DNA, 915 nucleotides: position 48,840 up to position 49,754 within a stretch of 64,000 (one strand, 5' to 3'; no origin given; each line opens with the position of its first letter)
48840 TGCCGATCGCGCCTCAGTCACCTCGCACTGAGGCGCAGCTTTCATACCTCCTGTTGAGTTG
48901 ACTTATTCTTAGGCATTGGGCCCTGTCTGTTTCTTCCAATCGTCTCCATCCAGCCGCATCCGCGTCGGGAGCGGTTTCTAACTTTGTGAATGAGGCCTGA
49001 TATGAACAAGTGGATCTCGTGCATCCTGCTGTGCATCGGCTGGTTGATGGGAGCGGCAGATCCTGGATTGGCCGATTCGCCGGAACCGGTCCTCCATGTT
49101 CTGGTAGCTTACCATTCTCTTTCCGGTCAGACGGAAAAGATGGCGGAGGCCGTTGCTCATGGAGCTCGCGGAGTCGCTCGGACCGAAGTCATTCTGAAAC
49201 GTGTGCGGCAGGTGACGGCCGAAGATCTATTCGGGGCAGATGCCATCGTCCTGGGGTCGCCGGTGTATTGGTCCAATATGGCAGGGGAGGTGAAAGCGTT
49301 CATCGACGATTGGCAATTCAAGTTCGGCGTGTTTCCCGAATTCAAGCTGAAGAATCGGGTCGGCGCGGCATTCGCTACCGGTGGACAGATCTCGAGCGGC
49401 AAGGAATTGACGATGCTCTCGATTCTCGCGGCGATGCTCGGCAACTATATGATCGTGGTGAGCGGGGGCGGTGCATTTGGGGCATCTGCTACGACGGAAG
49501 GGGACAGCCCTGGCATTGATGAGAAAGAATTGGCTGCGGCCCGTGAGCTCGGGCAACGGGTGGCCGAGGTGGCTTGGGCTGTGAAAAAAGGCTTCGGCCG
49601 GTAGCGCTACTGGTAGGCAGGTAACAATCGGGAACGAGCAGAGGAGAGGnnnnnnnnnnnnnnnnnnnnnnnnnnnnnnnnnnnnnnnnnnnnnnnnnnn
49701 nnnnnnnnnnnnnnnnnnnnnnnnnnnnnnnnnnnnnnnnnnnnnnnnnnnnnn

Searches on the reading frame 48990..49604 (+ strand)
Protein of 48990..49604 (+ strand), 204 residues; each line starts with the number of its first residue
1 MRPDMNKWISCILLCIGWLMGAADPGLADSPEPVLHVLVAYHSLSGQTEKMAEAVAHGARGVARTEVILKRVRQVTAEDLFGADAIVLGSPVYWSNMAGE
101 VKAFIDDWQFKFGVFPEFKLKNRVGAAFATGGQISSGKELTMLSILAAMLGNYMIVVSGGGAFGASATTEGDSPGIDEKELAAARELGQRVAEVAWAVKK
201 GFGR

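Call 7: search_protein_families(library=pfam, proteins=[window:48990-49604:+], max_evalue=0.001)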
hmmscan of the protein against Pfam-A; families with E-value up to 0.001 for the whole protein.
window:48990-49604:+ (204 aa): 4 families
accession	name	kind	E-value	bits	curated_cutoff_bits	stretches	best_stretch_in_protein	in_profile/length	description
PF03358.20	FMN_red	-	3.1e-11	43.5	24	1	78-160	66-143/152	NADPH-dependent FMN reductase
PF12724.12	Flavodoxin_5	-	2.6e-09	38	27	1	38-106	1-67/145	Flavodoxin domain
PF02525.22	Flavodoxin_2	-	6.3e-06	26.5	27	1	74-135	70-139/198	Flavodoxin-like fold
PF00258.30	Flavodoxin_1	-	0.00018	22.1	25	1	39-114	1-77/143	Flavodoxin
